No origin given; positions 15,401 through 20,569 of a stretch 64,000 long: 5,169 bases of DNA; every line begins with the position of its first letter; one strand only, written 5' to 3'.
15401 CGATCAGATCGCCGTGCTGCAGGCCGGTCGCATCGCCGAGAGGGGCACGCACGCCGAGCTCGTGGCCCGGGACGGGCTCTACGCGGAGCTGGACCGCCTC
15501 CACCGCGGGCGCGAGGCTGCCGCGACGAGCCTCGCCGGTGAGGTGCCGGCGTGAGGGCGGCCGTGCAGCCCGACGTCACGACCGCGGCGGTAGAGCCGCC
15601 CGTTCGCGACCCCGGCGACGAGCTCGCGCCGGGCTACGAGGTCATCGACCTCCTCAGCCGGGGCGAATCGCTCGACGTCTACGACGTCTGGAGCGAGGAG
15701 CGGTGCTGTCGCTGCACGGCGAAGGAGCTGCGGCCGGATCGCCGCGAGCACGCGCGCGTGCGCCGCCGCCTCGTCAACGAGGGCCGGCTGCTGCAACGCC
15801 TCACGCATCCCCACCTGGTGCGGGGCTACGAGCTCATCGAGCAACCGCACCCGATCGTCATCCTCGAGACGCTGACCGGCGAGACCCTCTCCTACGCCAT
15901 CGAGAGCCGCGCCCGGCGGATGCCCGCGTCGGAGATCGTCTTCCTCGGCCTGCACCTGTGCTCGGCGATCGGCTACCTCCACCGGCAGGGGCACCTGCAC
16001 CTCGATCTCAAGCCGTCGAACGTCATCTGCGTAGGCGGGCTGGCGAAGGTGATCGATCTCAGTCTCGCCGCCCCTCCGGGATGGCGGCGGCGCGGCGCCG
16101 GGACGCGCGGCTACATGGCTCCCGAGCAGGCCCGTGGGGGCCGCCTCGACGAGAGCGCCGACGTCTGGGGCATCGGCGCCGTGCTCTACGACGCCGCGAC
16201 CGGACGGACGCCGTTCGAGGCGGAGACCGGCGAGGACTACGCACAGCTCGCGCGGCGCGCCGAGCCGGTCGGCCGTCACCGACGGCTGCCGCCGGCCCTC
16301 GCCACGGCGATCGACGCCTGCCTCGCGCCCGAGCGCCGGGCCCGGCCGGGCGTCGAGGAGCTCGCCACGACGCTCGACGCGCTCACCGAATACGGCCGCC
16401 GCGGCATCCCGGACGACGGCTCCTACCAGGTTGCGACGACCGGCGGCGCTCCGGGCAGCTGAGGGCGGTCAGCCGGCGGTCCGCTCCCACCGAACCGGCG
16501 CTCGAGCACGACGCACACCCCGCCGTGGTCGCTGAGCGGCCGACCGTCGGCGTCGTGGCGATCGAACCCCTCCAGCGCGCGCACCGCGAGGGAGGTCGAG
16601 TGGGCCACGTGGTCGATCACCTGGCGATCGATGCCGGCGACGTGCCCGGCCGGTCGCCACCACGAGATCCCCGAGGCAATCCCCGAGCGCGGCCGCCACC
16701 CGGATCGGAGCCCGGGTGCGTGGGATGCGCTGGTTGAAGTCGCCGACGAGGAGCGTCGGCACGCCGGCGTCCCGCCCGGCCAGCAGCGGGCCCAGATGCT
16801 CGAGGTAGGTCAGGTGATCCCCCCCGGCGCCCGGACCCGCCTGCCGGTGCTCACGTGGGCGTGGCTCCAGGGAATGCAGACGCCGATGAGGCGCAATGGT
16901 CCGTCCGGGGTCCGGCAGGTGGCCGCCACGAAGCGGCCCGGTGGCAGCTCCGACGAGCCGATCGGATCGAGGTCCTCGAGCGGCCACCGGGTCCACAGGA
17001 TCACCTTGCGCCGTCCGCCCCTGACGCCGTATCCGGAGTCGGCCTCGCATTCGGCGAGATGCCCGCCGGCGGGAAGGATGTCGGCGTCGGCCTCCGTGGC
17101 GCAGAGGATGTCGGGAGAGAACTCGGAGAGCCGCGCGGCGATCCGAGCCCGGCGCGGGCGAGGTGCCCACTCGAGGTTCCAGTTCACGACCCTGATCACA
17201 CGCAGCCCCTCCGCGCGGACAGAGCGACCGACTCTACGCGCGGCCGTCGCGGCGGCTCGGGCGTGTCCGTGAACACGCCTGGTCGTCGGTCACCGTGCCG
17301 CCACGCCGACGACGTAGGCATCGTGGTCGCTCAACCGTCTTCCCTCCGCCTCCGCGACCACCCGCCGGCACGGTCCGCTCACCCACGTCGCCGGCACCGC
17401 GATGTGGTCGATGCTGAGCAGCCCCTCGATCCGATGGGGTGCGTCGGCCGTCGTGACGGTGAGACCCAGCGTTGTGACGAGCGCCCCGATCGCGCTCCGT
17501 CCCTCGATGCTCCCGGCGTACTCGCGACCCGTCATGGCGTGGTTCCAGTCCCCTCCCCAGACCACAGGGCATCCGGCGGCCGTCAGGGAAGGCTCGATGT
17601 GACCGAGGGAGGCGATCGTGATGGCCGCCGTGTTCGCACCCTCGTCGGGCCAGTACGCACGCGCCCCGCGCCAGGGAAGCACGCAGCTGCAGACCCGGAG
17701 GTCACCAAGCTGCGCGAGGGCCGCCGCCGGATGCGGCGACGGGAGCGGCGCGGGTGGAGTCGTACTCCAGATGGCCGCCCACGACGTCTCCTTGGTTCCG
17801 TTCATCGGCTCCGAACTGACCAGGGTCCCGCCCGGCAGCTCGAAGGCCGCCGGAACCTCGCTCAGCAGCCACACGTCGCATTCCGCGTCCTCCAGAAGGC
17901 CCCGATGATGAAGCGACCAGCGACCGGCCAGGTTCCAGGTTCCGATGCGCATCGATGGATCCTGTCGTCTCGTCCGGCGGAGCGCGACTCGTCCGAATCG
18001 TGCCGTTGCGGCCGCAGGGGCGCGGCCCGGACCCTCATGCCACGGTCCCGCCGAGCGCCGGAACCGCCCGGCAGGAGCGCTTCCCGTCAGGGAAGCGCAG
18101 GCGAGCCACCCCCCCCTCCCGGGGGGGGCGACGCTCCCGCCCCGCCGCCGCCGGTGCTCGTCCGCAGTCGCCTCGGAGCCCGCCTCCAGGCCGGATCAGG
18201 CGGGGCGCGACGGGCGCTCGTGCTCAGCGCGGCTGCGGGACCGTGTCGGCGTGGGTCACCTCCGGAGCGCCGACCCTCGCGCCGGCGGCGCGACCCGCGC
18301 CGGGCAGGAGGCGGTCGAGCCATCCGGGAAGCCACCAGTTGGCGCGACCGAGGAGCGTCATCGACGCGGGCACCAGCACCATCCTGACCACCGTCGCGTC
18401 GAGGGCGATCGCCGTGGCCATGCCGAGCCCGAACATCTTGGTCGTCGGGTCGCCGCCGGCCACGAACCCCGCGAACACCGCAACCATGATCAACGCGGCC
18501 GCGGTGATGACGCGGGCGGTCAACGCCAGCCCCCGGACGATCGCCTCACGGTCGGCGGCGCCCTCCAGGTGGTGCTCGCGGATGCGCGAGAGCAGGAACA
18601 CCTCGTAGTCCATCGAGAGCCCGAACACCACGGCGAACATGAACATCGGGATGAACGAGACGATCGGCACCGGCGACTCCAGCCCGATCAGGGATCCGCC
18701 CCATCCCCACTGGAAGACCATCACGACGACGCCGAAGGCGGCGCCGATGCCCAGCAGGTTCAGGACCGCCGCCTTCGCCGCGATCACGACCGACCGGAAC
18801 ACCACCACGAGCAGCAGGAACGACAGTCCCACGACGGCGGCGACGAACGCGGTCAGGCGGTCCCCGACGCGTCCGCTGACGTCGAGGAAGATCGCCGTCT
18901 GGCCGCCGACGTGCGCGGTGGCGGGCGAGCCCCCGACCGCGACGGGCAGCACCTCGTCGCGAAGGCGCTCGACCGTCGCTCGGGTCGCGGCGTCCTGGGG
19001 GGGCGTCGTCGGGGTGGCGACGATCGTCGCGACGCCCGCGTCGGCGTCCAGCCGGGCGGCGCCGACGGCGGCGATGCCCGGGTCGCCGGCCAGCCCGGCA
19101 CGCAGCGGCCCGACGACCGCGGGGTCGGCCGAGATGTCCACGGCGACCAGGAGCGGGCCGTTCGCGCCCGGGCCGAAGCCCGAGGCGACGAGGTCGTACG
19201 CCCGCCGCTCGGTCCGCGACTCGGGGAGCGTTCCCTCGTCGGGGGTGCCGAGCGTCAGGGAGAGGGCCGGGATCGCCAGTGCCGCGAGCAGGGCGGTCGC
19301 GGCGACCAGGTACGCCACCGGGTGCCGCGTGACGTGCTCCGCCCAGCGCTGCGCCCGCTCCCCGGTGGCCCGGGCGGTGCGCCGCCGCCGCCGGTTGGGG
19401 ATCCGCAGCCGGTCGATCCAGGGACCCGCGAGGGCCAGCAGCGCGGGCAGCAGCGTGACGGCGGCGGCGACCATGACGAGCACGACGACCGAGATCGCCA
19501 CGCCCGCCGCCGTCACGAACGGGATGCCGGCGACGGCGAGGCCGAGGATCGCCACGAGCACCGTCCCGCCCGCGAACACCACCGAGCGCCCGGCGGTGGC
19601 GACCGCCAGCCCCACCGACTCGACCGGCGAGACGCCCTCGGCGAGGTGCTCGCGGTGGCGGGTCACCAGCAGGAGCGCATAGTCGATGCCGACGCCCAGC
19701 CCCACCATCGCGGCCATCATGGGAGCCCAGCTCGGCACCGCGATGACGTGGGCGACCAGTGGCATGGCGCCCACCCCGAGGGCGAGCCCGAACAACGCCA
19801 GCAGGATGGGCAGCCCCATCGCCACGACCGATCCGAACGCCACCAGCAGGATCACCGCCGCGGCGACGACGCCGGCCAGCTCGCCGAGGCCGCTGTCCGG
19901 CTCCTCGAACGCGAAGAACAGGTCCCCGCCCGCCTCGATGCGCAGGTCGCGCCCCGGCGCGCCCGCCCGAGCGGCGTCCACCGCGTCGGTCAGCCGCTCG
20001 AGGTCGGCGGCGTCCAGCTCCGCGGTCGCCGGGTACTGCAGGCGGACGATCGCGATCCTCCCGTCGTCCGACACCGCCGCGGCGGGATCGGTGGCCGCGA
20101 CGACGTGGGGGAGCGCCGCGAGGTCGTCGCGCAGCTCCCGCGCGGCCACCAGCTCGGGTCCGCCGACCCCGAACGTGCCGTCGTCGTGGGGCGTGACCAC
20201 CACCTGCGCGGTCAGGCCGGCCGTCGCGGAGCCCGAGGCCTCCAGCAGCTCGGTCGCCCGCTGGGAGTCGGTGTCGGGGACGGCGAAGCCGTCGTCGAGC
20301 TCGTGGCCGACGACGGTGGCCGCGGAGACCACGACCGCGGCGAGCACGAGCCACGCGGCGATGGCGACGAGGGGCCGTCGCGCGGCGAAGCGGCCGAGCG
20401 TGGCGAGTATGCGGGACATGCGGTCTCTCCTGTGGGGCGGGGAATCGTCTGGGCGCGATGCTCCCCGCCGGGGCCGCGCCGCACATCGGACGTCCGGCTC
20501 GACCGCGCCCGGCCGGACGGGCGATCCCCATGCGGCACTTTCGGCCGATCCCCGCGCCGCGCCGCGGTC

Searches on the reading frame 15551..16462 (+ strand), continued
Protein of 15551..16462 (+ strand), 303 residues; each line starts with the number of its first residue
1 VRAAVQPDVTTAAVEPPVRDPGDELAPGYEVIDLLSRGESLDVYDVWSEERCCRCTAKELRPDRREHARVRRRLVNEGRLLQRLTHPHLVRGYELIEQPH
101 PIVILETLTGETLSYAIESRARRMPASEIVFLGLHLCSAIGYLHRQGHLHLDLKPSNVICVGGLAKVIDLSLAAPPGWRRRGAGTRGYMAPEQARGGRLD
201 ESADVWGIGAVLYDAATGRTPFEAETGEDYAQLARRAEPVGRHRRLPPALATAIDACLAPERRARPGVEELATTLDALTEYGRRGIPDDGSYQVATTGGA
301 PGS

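Call 35: find_encoding_contigs(protein=P0106, flank=4500, max_places=2)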
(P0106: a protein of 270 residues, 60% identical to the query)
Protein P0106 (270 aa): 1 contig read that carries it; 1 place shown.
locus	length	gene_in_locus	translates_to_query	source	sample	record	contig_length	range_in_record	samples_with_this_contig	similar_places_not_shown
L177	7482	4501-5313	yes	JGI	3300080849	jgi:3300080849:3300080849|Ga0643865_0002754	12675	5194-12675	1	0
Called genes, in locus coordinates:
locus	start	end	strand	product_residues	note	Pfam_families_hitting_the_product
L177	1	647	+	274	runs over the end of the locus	PF09678:Caa3_CtaG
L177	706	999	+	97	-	PF03551:PadR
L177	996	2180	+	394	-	PF02417:Chromate_transp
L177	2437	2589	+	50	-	-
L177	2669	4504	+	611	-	PF00664:ABC_membrane, PF02463:SMC_N (faint), PF00005:ABC_tran, PF13304:AAA_21 (faint)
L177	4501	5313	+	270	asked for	PF00069:Pkinase, PF07714:PK_Tyr_Ser-Thr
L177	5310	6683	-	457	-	PF01704:UDPGP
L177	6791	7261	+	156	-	PF07366:SnoaL, PF12680:SnoaL_2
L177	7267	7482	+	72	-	?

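Call 36: find_encoding_contigs(protein=P0077, flank=4500, max_places=2)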
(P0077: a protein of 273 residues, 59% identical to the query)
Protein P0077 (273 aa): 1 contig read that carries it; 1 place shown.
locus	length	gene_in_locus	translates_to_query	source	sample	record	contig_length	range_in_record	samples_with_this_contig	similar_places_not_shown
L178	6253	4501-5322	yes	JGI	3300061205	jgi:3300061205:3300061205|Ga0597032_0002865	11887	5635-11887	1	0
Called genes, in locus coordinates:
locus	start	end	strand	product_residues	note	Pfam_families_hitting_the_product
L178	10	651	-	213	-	PF18912:DZR_2 (weak), PF00156:Pribosyltran (weak)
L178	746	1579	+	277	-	PF09678:Caa3_CtaG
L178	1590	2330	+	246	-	PF13417:GST_N_3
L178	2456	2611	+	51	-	-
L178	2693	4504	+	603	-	PF00664:ABC_membrane, PF00005:ABC_tran, PF13304:AAA_21 (faint), PF02463:SMC_N (weak)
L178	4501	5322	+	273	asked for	PF00069:Pkinase, PF07714:PK_Tyr_Ser-Thr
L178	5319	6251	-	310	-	?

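Call 37: find_encoding_contigs(protein=P0092, flank=4500, max_places=2)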
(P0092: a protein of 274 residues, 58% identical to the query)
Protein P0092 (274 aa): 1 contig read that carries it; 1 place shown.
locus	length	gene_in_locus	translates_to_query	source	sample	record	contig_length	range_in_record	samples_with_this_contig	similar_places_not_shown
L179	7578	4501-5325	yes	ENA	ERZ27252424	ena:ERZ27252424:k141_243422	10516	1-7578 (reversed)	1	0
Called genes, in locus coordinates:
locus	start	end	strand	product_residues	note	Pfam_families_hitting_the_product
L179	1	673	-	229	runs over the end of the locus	PF00072:Response_reg, PF00486:Trans_reg_C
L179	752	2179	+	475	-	PF00512:HisKA, PF13581:HATPase_c_2 (faint), PF02518:HATPase_c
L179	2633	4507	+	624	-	PF00664:ABC_membrane, PF13304:AAA_21 (faint), PF02463:SMC_N (faint), PF00005:ABC_tran, PF13401:AAA_22 (faint)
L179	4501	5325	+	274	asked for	PF00069:Pkinase, PF07714:PK_Tyr_Ser-Thr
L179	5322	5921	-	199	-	PF00857:Isochorismatase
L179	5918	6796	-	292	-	PF00892:EamA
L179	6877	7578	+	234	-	?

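Call 38: find_encoding_contigs(protein=P0009, flank=4500, max_places=3)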
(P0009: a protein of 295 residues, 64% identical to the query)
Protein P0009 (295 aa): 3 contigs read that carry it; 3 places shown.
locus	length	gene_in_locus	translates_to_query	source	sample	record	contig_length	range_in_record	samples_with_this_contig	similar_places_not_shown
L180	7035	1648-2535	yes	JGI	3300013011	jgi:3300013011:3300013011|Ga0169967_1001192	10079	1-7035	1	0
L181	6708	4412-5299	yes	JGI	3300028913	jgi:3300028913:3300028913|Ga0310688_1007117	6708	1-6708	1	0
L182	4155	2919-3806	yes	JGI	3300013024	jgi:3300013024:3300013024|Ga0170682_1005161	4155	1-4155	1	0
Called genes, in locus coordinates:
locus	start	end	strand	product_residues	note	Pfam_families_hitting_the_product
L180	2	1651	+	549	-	?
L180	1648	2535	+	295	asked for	PF00069:Pkinase, PF07714:PK_Tyr_Ser-Thr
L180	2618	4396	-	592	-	PF06609:TRI12, PF07690:MFS_1, PF00083:Sugar_tr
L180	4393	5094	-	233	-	PF07161:LppX_LprAFG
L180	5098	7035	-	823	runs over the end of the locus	PF00521:DNA_topoisoIV, PF03989:DNA_gyraseA_C (weak)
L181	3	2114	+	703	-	?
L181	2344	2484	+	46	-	-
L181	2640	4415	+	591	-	PF00664:ABC_membrane, PF02463:SMC_N (faint), PF00005:ABC_tran, PF13304:AAA_21 (faint)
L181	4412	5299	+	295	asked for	PF00069:Pkinase, PF07714:PK_Tyr_Ser-Thr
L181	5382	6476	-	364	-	-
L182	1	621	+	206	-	?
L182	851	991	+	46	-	-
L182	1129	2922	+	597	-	PF00664:ABC_membrane, PF00005:ABC_tran, PF13304:AAA_21 (faint)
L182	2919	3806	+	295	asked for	PF00069:Pkinase, PF07714:PK_Tyr_Ser-Thr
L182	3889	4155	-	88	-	?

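Call 44: search_solved_structures(query=window:15551-16462:+, max_evalue=1e-15)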
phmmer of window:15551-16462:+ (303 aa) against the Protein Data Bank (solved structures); distinct sequences matched with E-value up to 1e-15: 105 (the best 60 are shown).
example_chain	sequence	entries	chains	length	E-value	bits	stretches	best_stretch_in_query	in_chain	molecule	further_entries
3f61_A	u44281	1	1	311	2.8e-21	79.3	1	25-267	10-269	Serine/threonine-protein kinase pknB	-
3f69_A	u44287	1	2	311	4.1e-21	78.8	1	25-267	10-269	Serine/threonine-protein kinase pknB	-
5u94_A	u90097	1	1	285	5.4e-21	78.4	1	25-266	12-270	Serine/threonine-protein kinase PknB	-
6b2p_A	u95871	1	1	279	5.6e-21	78.3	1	25-266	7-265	Serine/threonine-protein kinase PknB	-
6i2p_A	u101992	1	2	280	6e-21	78.2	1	25-266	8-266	Serine/threonine-protein kinase PknB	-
1o6y_A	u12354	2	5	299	6.4e-21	78.1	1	25-266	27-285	SERINE/THREONINE-PROTEIN KINASE PKNB | Probable serine/threonine-protein kinase pknB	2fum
1mru_A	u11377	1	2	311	7e-21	78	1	25-267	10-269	Probable serine/threonine-protein kinase pknB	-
3ori_A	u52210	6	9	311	9.2e-21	77.6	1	25-267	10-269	Serine/threonine protein kinase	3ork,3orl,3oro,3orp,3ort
3orm_A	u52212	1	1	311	1.4e-20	77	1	25-267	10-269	Serine/threonine protein kinase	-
4b6l_A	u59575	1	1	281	3.2e-18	69.3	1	34-271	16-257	SERINE/THREONINE-PROTEIN KINASE PLK3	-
2wqe_A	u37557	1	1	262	4.5e-18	68.8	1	29-235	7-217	SERINE/THREONINE-PROTEIN KINASE 6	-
9kds_A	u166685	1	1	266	4.7e-18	68.7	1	35-235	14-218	Aurora kinase A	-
8c15_A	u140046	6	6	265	5.5e-18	68.5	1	35-235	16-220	Aurora kinase A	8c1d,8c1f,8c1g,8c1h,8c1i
5orl_A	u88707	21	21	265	5.8e-18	68.4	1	35-235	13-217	Aurora kinase A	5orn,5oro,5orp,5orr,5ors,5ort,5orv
5osd_A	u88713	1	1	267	5.8e-18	68.4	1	35-235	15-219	Aurora kinase A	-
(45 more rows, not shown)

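Call 55: search_protein_families(library=pfam, proteins=[L003:2847-4193:+, L003:4355-5422:+, L003:6943-7260:-, L003:7335-8489:-, L003:8517-9374:-, L003:9531-10781:-, L003:10840-12426:-, L096:174-3203:+, L001:2863-3672:-, L002:2622-3353:+], max_evalue=0.0001)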
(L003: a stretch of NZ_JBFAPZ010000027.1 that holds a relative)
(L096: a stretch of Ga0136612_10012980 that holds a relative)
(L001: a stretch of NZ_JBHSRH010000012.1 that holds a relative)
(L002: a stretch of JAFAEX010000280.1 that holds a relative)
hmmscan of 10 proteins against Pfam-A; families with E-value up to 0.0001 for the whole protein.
L003:2847-4193:+ (448 aa): 1 family
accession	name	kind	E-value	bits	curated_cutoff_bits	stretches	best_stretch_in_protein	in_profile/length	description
PF00860.26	Xan_ur_permease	-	1.3e-88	297.8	27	1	25-407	3-387/389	Permease family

L003:4355-5422:+ (355 aa): 1 family
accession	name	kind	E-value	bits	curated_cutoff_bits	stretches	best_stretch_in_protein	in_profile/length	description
PF00082.27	Peptidase_S8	-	7.4e-45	153.9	21.8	1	56-325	1-273/288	Subtilase family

L003:6943-7260:- (105 aa): 0 families

L003:7335-8489:- (384 aa): 4 families
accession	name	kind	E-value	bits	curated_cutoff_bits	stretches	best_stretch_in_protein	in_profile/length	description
PF08240.17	ADH_N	-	2.3e-25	89.3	23.5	1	51-181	1-104/104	Alcohol dehydrogenase GroES-like domain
PF00107.32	ADH_zinc_N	-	1.8e-22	80.1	31.8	1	221-344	1-126/129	Zinc-binding dehydrogenase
PF13602.12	ADH_zinc_N_2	-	2.5e-05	25.7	27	1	268-377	20-128/134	Zinc-binding dehydrogenase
PF16912.11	Glu_dehyd_C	-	5.2e-05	23.3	34.9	1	203-327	24-158/211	Glucose dehydrogenase C-terminus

L003:8517-9374:- (285 aa): 3 families
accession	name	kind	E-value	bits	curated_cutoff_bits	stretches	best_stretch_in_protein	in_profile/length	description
PF13672.11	PP2C_2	-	2.1e-14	54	24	1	63-246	4-182/209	Protein phosphatase 2C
PF00481.26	PP2C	-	1.5e-12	48.2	20.3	1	62-277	17-255/255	Protein phosphatase 2C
PF07228.17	SpoIIE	-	2.6e-07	31.2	25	1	204-284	99-191/192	Stage II sporulation protein E (SpoIIE)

L003:9531-10781:- (416 aa): 2 families
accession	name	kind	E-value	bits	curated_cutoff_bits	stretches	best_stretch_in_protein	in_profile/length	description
PF22484.2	DUF6986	-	1.1e-152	509.1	27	1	21-413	2-403/408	Domain of unknown function (DUF6986)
PF03328.21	HpcH_HpaI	-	7.3e-06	25.9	25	1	107-292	25-185/221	HpcH/HpaI aldolase/citrate lyase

L003:10840-12426:- (528 aa): 3 families
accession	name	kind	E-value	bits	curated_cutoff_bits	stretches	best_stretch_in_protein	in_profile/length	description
PF01274.28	MS_TIM-barrel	-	3.7e-110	367.2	26.4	1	162-403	3-247/248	Malate synthase, TIM barrel domain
PF20659.2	MS_C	-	1.8e-34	119.2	23.1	1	411-527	2-118/118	Malate synthase, C-terminal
PF20656.2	MS_N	-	1.5e-17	63.3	23.5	1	6-68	2-64/64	Malate synthase, N-terminal domain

L096:174-3203:+ (1009 aa): 4 families
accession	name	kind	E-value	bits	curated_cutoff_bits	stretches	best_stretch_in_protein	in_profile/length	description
PF00664.28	ABC_membrane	-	3.4e-49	168.4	28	1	441-711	1-273/274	ABC transporter transmembrane region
PF00005.33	ABC_tran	-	9.3e-35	120.6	25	1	775-924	1-137/137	ABC transporter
PF13304.12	AAA_21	-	1.2e-06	29.3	27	0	903-956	244-302/304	AAA domain, putative AbiEii toxin, Type IV TA system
PF02463.25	SMC_N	-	5.6e-06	26.4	40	1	457-965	135-210/220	RecF/RecN/SMC N terminal domain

L001:2863-3672:- (269 aa): 1 family
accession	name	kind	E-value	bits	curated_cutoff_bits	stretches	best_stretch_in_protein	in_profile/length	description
PF19077.6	Big_13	-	1.5e-08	35.5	27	1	134-190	38-97/102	Bacterial Ig-like domain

L002:2622-3353:+ (243 aa): 2 families
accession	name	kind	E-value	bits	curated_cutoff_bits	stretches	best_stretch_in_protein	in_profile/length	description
PF00486.34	Trans_reg_C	-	4.1e-27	94.5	26.2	1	161-236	1-77/77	Transcriptional regulatory protein, C terminal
PF00072.30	Response_reg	-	5.5e-27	94.6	30.2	1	19-129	1-111/111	Response regulator receiver domain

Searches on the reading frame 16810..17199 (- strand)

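Call 4: search_protein_families(library=pfam, proteins=[window:16810-17199:-], max_evalue=0.01)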
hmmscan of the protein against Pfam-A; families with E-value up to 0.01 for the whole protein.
window:16810-17199:- (129 aa): 1 family
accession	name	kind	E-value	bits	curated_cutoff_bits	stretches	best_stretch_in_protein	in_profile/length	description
PF03372.29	Exo_endo_phos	-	1.9e-06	28.2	24.5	1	6-109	2-114/225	Endonuclease/Exonuclease/phosphatase family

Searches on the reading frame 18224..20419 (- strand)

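Call 4: search_protein_families(library=pfam, proteins=[window:18224-20419:-], max_evalue=0.01)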
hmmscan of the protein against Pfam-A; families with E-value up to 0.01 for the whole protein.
window:18224-20419:- (731 aa): 1 family
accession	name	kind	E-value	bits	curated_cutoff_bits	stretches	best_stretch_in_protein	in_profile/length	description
PF03176.21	MMPL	-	1.3e-73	248.3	20.5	2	48-369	5-332/333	MMPL family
